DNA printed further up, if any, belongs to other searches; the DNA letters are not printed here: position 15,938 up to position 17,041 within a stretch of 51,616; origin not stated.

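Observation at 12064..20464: Orphan selenium-dependent molybdenum-hydroxylase maturation cluster (YqeB, YqeC, XdhC, MocA-like) wired to a transporter, with no hydroxylase or selD in 51 kb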

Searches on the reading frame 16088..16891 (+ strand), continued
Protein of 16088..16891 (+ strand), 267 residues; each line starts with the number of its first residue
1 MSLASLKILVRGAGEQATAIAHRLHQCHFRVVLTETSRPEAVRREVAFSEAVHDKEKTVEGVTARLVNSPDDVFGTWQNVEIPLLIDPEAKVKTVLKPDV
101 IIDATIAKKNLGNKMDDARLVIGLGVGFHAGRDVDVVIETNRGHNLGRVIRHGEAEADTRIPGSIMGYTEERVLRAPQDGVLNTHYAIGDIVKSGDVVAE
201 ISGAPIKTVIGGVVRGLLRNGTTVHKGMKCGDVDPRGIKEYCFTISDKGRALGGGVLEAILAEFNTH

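Call 39: search_protein_families(library=ncbifam, proteins=[L005:15157-17490:-, L005:17546-19825:-, L037:6836-9130:+, L041:6675-8966:+, L044:5200-7509:+, L063:14122-16458:+, L071:4991-7342:+, L084:1614-3986:+, L009:1-1071:-, L029:1236-3527:-], max_evalue=1e-20)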
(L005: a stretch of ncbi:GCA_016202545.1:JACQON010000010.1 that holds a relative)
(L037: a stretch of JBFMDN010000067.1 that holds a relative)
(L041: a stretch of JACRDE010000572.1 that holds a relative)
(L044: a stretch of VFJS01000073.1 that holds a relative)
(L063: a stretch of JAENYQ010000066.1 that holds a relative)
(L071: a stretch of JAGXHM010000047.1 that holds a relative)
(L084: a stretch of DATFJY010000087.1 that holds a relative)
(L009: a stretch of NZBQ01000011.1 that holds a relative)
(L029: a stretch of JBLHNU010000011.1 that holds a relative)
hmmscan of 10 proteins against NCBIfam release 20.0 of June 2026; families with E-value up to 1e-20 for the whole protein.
L005:15157-17490:- (777 aa): 13 families
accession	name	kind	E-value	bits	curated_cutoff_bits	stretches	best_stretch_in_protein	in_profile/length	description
TIGR03194.1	4hydrxCoA_A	equivalog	8.3e-187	623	994.55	1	11-769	1-745/746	4-hydroxybenzoyl-CoA reductase subunit alpha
NF043082.1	XdhA_XDHase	equivalog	4.9e-159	530.9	780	1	7-773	1-755/758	xanthine dehydrogenase subunit XdhA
NF007426.0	PRK09970.1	equivalog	3.4e-156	521.4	916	1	5-771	4-756/761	xanthine dehydrogenase molybdenum-binding subunit XdhA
TIGR03196.1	pucD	equivalog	2.7e-132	442.7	783.65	1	7-766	3-754/763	xanthine dehydrogenase subunit D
NF041018.1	glyceraldDH_alpha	equivalog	4.7e-127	425.3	790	1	6-766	2-740/741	glyceraldehyde dehydrogenase subunit alpha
TIGR03311.1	Se_dep_XDH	equivalog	9e-110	368.1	830.45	3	164-562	301-688/848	selenium-dependent xanthine dehydrogenase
NF045668.1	pterin_aldehy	equivalog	7.7e-104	348.5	1100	2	4-548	172-714/905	molybdopterin-dependent aldehyde oxidoreductase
TIGR03313.1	Se_sel_red_Mo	hypoth_equivalog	5.1e-103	345.5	1101.9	1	3-771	164-950/951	molybdopterin-dependent oxidoreductase Mo/Fe-S-binding subunit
TIGR02416.1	CO_dehy_Mo_lg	equivalog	1.2e-101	341.1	991.15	1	20-768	6-769/770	aerobic carbon-monoxide dehydrogenase large subunit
NF041671.1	peri_hyde_PaoC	equivalog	7.6e-96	322.1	1180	1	173-770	161-731/735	aldehyde oxidoreductase molybdenum-binding subunit PaoC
NF040766.1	CODH_aero_grp5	exception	3.9e-91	306.4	950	1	6-765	4-780/785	aerobic carbon-monoxide dehydrogenase large subunit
TIGR02965.1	xanthine_xdhB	equivalog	3.4e-80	270.2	849.5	1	168-767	137-751/758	xanthine dehydrogenase molybdopterin binding subunit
TIGR02969.1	mam_aldehyde_ox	subfamily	9.3e-41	139.3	1912.3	1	174-754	714-1281/1330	aldehyde oxidase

L005:17546-19825:- (759 aa): 13 families
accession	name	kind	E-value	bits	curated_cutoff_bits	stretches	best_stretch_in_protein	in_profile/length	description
TIGR03194.1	4hydrxCoA_A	equivalog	2.5e-207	690.8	994.55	1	11-752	1-745/746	4-hydroxybenzoyl-CoA reductase subunit alpha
NF043082.1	XdhA_XDHase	equivalog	2.1e-181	604.8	780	1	7-755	1-754/758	xanthine dehydrogenase subunit XdhA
NF007426.0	PRK09970.1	equivalog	5.9e-179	596.7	916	1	5-753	4-755/761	xanthine dehydrogenase molybdenum-binding subunit XdhA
TIGR03196.1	pucD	equivalog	3.8e-136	455.4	783.65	1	7-751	3-756/763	xanthine dehydrogenase subunit D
NF041018.1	glyceraldDH_alpha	equivalog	9.5e-128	427.6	790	1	6-750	2-741/741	glyceraldehyde dehydrogenase subunit alpha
NF040766.1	CODH_aero_grp5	exception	2.2e-111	373.4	950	1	6-749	4-781/785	aerobic carbon-monoxide dehydrogenase large subunit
NF045668.1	pterin_aldehy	equivalog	1.3e-109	367.6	1100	1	5-753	173-904/905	molybdopterin-dependent aldehyde oxidoreductase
TIGR03311.1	Se_dep_XDH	equivalog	5.8e-109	365.4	830.45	1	6-581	161-727/848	selenium-dependent xanthine dehydrogenase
TIGR02416.1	CO_dehy_Mo_lg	equivalog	2.1e-106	356.9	991.15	1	20-750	6-768/770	aerobic carbon-monoxide dehydrogenase large subunit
TIGR03313.1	Se_sel_red_Mo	hypoth_equivalog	7.9e-104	348.2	1101.9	2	151-754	352-950/951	molybdopterin-dependent oxidoreductase Mo/Fe-S-binding subunit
TIGR02965.1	xanthine_xdhB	equivalog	2.9e-94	316.7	849.5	1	13-755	7-756/758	xanthine dehydrogenase molybdopterin binding subunit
NF041671.1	peri_hyde_PaoC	equivalog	1.6e-90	304.5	1180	1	4-754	15-732/735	aldehyde oxidoreductase molybdenum-binding subunit PaoC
TIGR02969.1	mam_aldehyde_ox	subfamily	1.7e-61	208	1912.3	1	8-756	577-1310/1330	aldehyde oxidase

L037:6836-9130:+ (764 aa): 13 families
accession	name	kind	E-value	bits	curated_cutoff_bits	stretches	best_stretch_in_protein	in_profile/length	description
TIGR03194.1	4hydrxCoA_A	equivalog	1.6e-225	751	994.55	1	12-755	1-746/746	4-hydroxybenzoyl-CoA reductase subunit alpha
NF043082.1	XdhA_XDHase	equivalog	2.9e-179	597.7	780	1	8-759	1-756/758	xanthine dehydrogenase subunit XdhA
NF007426.0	PRK09970.1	equivalog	3e-176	587.7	916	1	5-757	3-757/761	xanthine dehydrogenase molybdenum-binding subunit XdhA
NF041018.1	glyceraldDH_alpha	equivalog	2.2e-141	472.7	790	1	7-752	2-741/741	glyceraldehyde dehydrogenase subunit alpha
TIGR03196.1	pucD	equivalog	1.6e-138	463.3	783.65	1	16-751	11-754/763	xanthine dehydrogenase subunit D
NF040766.1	CODH_aero_grp5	exception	5.8e-134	448.1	950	1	7-751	4-781/785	aerobic carbon-monoxide dehydrogenase large subunit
TIGR03311.1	Se_dep_XDH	equivalog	6.4e-121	405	830.45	1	7-546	161-687/848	selenium-dependent xanthine dehydrogenase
TIGR02416.1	CO_dehy_Mo_lg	equivalog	2.6e-120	402.9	991.15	1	21-753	6-769/770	aerobic carbon-monoxide dehydrogenase large subunit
TIGR03313.1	Se_sel_red_Mo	hypoth_equivalog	1.8e-110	370.2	1101.9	2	151-756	351-950/951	molybdopterin-dependent oxidoreductase Mo/Fe-S-binding subunit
NF045668.1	pterin_aldehy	equivalog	2.8e-107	359.9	1100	2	3-533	170-714/905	molybdopterin-dependent aldehyde oxidoreductase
NF041671.1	peri_hyde_PaoC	equivalog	1.1e-93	314.9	1180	1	5-757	15-733/735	aldehyde oxidoreductase molybdenum-binding subunit PaoC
TIGR02965.1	xanthine_xdhB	equivalog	2e-86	290.8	849.5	1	16-756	9-755/758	xanthine dehydrogenase molybdopterin binding subunit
TIGR02969.1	mam_aldehyde_ox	subfamily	7e-55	186.1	1912.3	1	17-543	585-1108/1330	aldehyde oxidase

L041:6675-8966:+ (763 aa): 13 families
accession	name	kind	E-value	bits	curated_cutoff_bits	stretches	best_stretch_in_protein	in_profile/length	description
TIGR03194.1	4hydrxCoA_A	equivalog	5.8e-224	745.8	994.55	1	12-755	1-746/746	4-hydroxybenzoyl-CoA reductase subunit alpha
NF043082.1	XdhA_XDHase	equivalog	4.4e-181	603.8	780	1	8-758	1-755/758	xanthine dehydrogenase subunit XdhA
NF007426.0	PRK09970.1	equivalog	3.8e-174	580.8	916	1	6-757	4-757/761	xanthine dehydrogenase molybdenum-binding subunit XdhA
NF041018.1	glyceraldDH_alpha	equivalog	4.3e-141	471.8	790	1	7-752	2-741/741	glyceraldehyde dehydrogenase subunit alpha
NF040766.1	CODH_aero_grp5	exception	1.6e-137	459.8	950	1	7-751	4-781/785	aerobic carbon-monoxide dehydrogenase large subunit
TIGR03196.1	pucD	equivalog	1.4e-133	447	783.65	1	15-751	10-754/763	xanthine dehydrogenase subunit D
TIGR02416.1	CO_dehy_Mo_lg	equivalog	2.6e-120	402.9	991.15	1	21-753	6-769/770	aerobic carbon-monoxide dehydrogenase large subunit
TIGR03311.1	Se_dep_XDH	equivalog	8e-120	401.3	830.45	1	6-546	160-687/848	selenium-dependent xanthine dehydrogenase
TIGR03313.1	Se_sel_red_Mo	hypoth_equivalog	3.4e-116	389.1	1101.9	2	151-756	351-950/951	molybdopterin-dependent oxidoreductase Mo/Fe-S-binding subunit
NF045668.1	pterin_aldehy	equivalog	5.5e-108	362.3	1100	2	3-533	170-714/905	molybdopterin-dependent aldehyde oxidoreductase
NF041671.1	peri_hyde_PaoC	equivalog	1.8e-92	311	1180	1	4-757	14-733/735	aldehyde oxidoreductase molybdenum-binding subunit PaoC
TIGR02965.1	xanthine_xdhB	equivalog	3.1e-86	290.2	849.5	1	16-757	9-756/758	xanthine dehydrogenase molybdopterin binding subunit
TIGR02969.1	mam_aldehyde_ox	subfamily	4.4e-54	183.5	1912.3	1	19-541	587-1106/1330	aldehyde oxidase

L044:5200-7509:+ (769 aa): 13 families
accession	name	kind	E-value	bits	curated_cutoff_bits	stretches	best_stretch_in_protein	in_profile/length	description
TIGR03194.1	4hydrxCoA_A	equivalog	0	1204.7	994.55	1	12-757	1-746/746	4-hydroxybenzoyl-CoA reductase subunit alpha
NF043082.1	XdhA_XDHase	equivalog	1.4e-191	638.4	780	1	8-760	1-755/758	xanthine dehydrogenase subunit XdhA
NF007426.0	PRK09970.1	equivalog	4.9e-184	613.5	916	1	4-759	2-757/761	xanthine dehydrogenase molybdenum-binding subunit XdhA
TIGR03196.1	pucD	equivalog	2.7e-132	442.7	783.65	1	7-753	2-754/763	xanthine dehydrogenase subunit D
NF041018.1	glyceraldDH_alpha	equivalog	1.8e-129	433.3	790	1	7-754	2-741/741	glyceraldehyde dehydrogenase subunit alpha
NF040766.1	CODH_aero_grp5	exception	2.3e-119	399.8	950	2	6-575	3-588/785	aerobic carbon-monoxide dehydrogenase large subunit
TIGR03313.1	Se_sel_red_Mo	hypoth_equivalog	9.1e-115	384.4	1101.9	2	150-758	350-950/951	molybdopterin-dependent oxidoreductase Mo/Fe-S-binding subunit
TIGR03311.1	Se_dep_XDH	equivalog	1.7e-108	363.9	830.45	1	6-542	159-680/848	selenium-dependent xanthine dehydrogenase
TIGR02965.1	xanthine_xdhB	equivalog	2.1e-98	330.4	849.5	1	16-704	9-693/758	xanthine dehydrogenase molybdopterin binding subunit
NF045668.1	pterin_aldehy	equivalog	1.8e-95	320.9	1100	1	2-537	169-715/905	molybdopterin-dependent aldehyde oxidoreductase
TIGR02416.1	CO_dehy_Mo_lg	equivalog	3e-95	320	991.15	1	21-755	6-769/770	aerobic carbon-monoxide dehydrogenase large subunit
NF041671.1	peri_hyde_PaoC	equivalog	1.3e-91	308.1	1180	1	4-758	14-732/735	aldehyde oxidoreductase molybdenum-binding subunit PaoC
TIGR02969.1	mam_aldehyde_ox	subfamily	4.2e-57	193.5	1912.3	1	7-540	575-1102/1330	aldehyde oxidase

L063:14122-16458:+ (778 aa): 13 families
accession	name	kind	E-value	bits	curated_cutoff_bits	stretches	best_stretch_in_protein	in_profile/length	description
TIGR03194.1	4hydrxCoA_A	equivalog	2.5e-243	809.8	994.55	1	13-765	1-746/746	4-hydroxybenzoyl-CoA reductase subunit alpha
NF043082.1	XdhA_XDHase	equivalog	8.3e-175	583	780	1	9-769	1-756/758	xanthine dehydrogenase subunit XdhA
NF007426.0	PRK09970.1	equivalog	7.3e-166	553.4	916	1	6-768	3-758/761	xanthine dehydrogenase molybdenum-binding subunit XdhA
NF041018.1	glyceraldDH_alpha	equivalog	4.8e-139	465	790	1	8-762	2-741/741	glyceraldehyde dehydrogenase subunit alpha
TIGR03196.1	pucD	equivalog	5.1e-136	455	783.65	1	9-761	3-754/763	xanthine dehydrogenase subunit D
NF040766.1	CODH_aero_grp5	exception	2e-118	396.7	950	2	8-584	4-594/785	aerobic carbon-monoxide dehydrogenase large subunit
TIGR03311.1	Se_dep_XDH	equivalog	1.9e-109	367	830.45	1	7-544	160-680/848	selenium-dependent xanthine dehydrogenase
TIGR02416.1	CO_dehy_Mo_lg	equivalog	4.4e-107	359.1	991.15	1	22-763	6-769/770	aerobic carbon-monoxide dehydrogenase large subunit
NF041671.1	peri_hyde_PaoC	equivalog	6.4e-99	332.3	1180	2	7-564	16-551/735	aldehyde oxidoreductase molybdenum-binding subunit PaoC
TIGR03313.1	Se_sel_red_Mo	hypoth_equivalog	3.4e-94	316.3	1101.9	1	159-766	358-950/951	molybdopterin-dependent oxidoreductase Mo/Fe-S-binding subunit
NF045668.1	pterin_aldehy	equivalog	8.1e-89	298.8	1100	2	9-544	175-720/905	molybdopterin-dependent aldehyde oxidoreductase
TIGR02965.1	xanthine_xdhB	equivalog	1.9e-88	297.5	849.5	1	17-767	9-756/758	xanthine dehydrogenase molybdopterin binding subunit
TIGR02969.1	mam_aldehyde_ox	subfamily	6.6e-62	209.4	1912.3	1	8-544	575-1104/1330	aldehyde oxidase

L071:4991-7342:+ (783 aa): 13 families
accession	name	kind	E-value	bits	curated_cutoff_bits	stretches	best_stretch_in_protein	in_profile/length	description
NF043082.1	XdhA_XDHase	equivalog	5.9e-195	649.6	780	1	7-781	1-756/758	xanthine dehydrogenase subunit XdhA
NF007426.0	PRK09970.1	equivalog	1.5e-184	615.2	916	1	3-779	2-757/761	xanthine dehydrogenase molybdenum-binding subunit XdhA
TIGR03194.1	4hydrxCoA_A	equivalog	4.5e-147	491.6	994.55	1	11-777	1-746/746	4-hydroxybenzoyl-CoA reductase subunit alpha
NF041018.1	glyceraldDH_alpha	equivalog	3e-118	396.2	790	1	5-774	1-741/741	glyceraldehyde dehydrogenase subunit alpha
TIGR03313.1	Se_sel_red_Mo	hypoth_equivalog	2.1e-114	383.1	1101.9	1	183-778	362-950/951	molybdopterin-dependent oxidoreductase Mo/Fe-S-binding subunit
TIGR03196.1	pucD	equivalog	3.9e-113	379.4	783.65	1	7-773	3-754/763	xanthine dehydrogenase subunit D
NF040766.1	CODH_aero_grp5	exception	1.4e-99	334.4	950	1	5-773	3-781/785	aerobic carbon-monoxide dehydrogenase large subunit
NF045668.1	pterin_aldehy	equivalog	1.6e-92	311.1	1100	1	4-777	172-904/905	molybdopterin-dependent aldehyde oxidoreductase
TIGR02416.1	CO_dehy_Mo_lg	equivalog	2.4e-86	290.6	991.15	1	22-774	8-768/770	aerobic carbon-monoxide dehydrogenase large subunit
TIGR03311.1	Se_dep_XDH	equivalog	2.9e-83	280.4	830.45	1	4-567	159-683/848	selenium-dependent xanthine dehydrogenase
NF041671.1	peri_hyde_PaoC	equivalog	3.2e-82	277.1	1180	1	4-779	15-733/735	aldehyde oxidoreductase molybdenum-binding subunit PaoC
TIGR02965.1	xanthine_xdhB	equivalog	3.8e-72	243.6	849.5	1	10-778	4-755/758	xanthine dehydrogenase molybdopterin binding subunit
TIGR02969.1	mam_aldehyde_ox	subfamily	1.8e-53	181.4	1912.3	1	6-743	575-1264/1330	aldehyde oxidase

L084:1614-3986:+ (790 aa): 13 families
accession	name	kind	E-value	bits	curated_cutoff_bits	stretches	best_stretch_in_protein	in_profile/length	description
TIGR03194.1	4hydrxCoA_A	equivalog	2.1e-184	615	994.55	1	40-783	1-745/746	4-hydroxybenzoyl-CoA reductase subunit alpha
NF043082.1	XdhA_XDHase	equivalog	1.2e-141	473.3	780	1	36-785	1-753/758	xanthine dehydrogenase subunit XdhA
NF007426.0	PRK09970.1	equivalog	2.1e-134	449.3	916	1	33-783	3-754/761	xanthine dehydrogenase molybdenum-binding subunit XdhA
TIGR03196.1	pucD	equivalog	1.6e-112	377.3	783.65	1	39-782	6-756/763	xanthine dehydrogenase subunit D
NF041018.1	glyceraldDH_alpha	equivalog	1.9e-97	327.5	790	1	35-781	2-741/741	glyceraldehyde dehydrogenase subunit alpha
TIGR03311.1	Se_dep_XDH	equivalog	1.2e-89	301.5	830.45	1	34-566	160-681/848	selenium-dependent xanthine dehydrogenase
NF040766.1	CODH_aero_grp5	exception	6.5e-85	285.9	950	1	35-780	4-781/785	aerobic carbon-monoxide dehydrogenase large subunit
NF045668.1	pterin_aldehy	equivalog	5.1e-80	269.7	1100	1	30-558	169-713/905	molybdopterin-dependent aldehyde oxidoreductase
TIGR02416.1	CO_dehy_Mo_lg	equivalog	1.6e-77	261.4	991.15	1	49-769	6-753/770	aerobic carbon-monoxide dehydrogenase large subunit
TIGR02965.1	xanthine_xdhB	equivalog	6.4e-67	226.3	849.5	1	44-764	9-731/758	xanthine dehydrogenase molybdopterin binding subunit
TIGR03313.1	Se_sel_red_Mo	hypoth_equivalog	1.3e-65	221.7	1101.9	1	172-784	344-949/951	molybdopterin-dependent oxidoreductase Mo/Fe-S-binding subunit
NF041671.1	peri_hyde_PaoC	equivalog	2.4e-65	221.3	1180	1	30-784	12-731/735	aldehyde oxidoreductase molybdenum-binding subunit PaoC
TIGR02969.1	mam_aldehyde_ox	subfamily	2.2e-45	154.7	1912.3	1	48-785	588-1308/1330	aldehyde oxidase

L009:1-1071:- (357 aa): 13 families
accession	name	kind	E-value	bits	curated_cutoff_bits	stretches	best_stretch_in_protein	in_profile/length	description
TIGR03194.1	4hydrxCoA_A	equivalog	3.6e-68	230.7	994.55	1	13-347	2-339/746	4-hydroxybenzoyl-CoA reductase subunit alpha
NF007426.0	PRK09970.1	equivalog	1.6e-63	214.9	916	1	5-354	3-362/761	xanthine dehydrogenase molybdenum-binding subunit XdhA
NF043082.1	XdhA_XDHase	equivalog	1e-62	212.4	780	1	8-353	1-358/758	xanthine dehydrogenase subunit XdhA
TIGR03196.1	pucD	equivalog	4.1e-58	197.4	783.65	1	7-353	2-344/763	xanthine dehydrogenase subunit D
NF041018.1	glyceraldDH_alpha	equivalog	2.3e-56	191.6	790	1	8-352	3-357/741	glyceraldehyde dehydrogenase subunit alpha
TIGR03311.1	Se_dep_XDH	equivalog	3.1e-55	187.7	830.45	1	6-352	160-506/848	selenium-dependent xanthine dehydrogenase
TIGR03313.1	Se_sel_red_Mo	hypoth_equivalog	6.1e-50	169.8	1101.9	2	161-343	361-544/951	molybdopterin-dependent oxidoreductase Mo/Fe-S-binding subunit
TIGR02965.1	xanthine_xdhB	equivalog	5.3e-41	140.6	849.5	1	9-349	2-338/758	xanthine dehydrogenase molybdopterin binding subunit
NF045668.1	pterin_aldehy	equivalog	4.2e-38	131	1100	1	2-352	169-532/905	molybdopterin-dependent aldehyde oxidoreductase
NF041671.1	peri_hyde_PaoC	equivalog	5e-37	127.6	1180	1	6-320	16-326/735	aldehyde oxidoreductase molybdenum-binding subunit PaoC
NF040766.1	CODH_aero_grp5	exception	5.9e-37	127.3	950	1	7-352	4-361/785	aerobic carbon-monoxide dehydrogenase large subunit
TIGR02416.1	CO_dehy_Mo_lg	equivalog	5.3e-35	120.8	991.15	1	21-344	6-350/770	aerobic carbon-monoxide dehydrogenase large subunit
TIGR02969.1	mam_aldehyde_ox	subfamily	7.3e-33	113.2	1912.3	1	8-354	576-915/1330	aldehyde oxidase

L029:1236-3527:- (763 aa): 13 families
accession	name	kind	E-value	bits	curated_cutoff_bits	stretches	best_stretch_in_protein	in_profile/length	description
TIGR03194.1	4hydrxCoA_A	equivalog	1.4e-190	635.4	994.55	1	11-757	4-746/746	4-hydroxybenzoyl-CoA reductase subunit alpha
NF043082.1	XdhA_XDHase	equivalog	9.2e-184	612.6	780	1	4-763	1-758/758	xanthine dehydrogenase subunit XdhA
NF007426.0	PRK09970.1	equivalog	3.2e-179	597.6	916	1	2-763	4-761/761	xanthine dehydrogenase molybdenum-binding subunit XdhA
NF041018.1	glyceraldDH_alpha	equivalog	1.9e-134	449.8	790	1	3-753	2-740/741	glyceraldehyde dehydrogenase subunit alpha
TIGR03196.1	pucD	equivalog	2.8e-130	436.1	783.65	1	3-753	2-754/763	xanthine dehydrogenase subunit D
NF040766.1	CODH_aero_grp5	exception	1.3e-120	404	950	1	3-753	4-781/785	aerobic carbon-monoxide dehydrogenase large subunit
NF045668.1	pterin_aldehy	equivalog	1.6e-113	380.6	1100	1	15-758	186-905/905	molybdopterin-dependent aldehyde oxidoreductase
TIGR03313.1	Se_sel_red_Mo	hypoth_equivalog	8.6e-107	358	1101.9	2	147-758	351-950/951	molybdopterin-dependent oxidoreductase Mo/Fe-S-binding subunit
TIGR02416.1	CO_dehy_Mo_lg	equivalog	3.3e-106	356.2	991.15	1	18-754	7-768/770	aerobic carbon-monoxide dehydrogenase large subunit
TIGR03311.1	Se_dep_XDH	equivalog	5.7e-102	342.3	830.45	1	3-544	161-682/848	selenium-dependent xanthine dehydrogenase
TIGR02965.1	xanthine_xdhB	equivalog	3.9e-101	339.4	849.5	1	17-740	14-730/758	xanthine dehydrogenase molybdopterin binding subunit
NF041671.1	peri_hyde_PaoC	equivalog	2.9e-87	293.7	1180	2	1-542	15-535/735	aldehyde oxidoreductase molybdenum-binding subunit PaoC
TIGR02969.1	mam_aldehyde_ox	subfamily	4.9e-57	193.2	1912.3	1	3-741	575-1281/1330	aldehyde oxidase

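Call 51: search_solved_structures(query=window:16088-16891:+, max_evalue=0.01)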
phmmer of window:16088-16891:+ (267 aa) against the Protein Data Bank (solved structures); distinct sequences matched with E-value up to 0.01: 0.
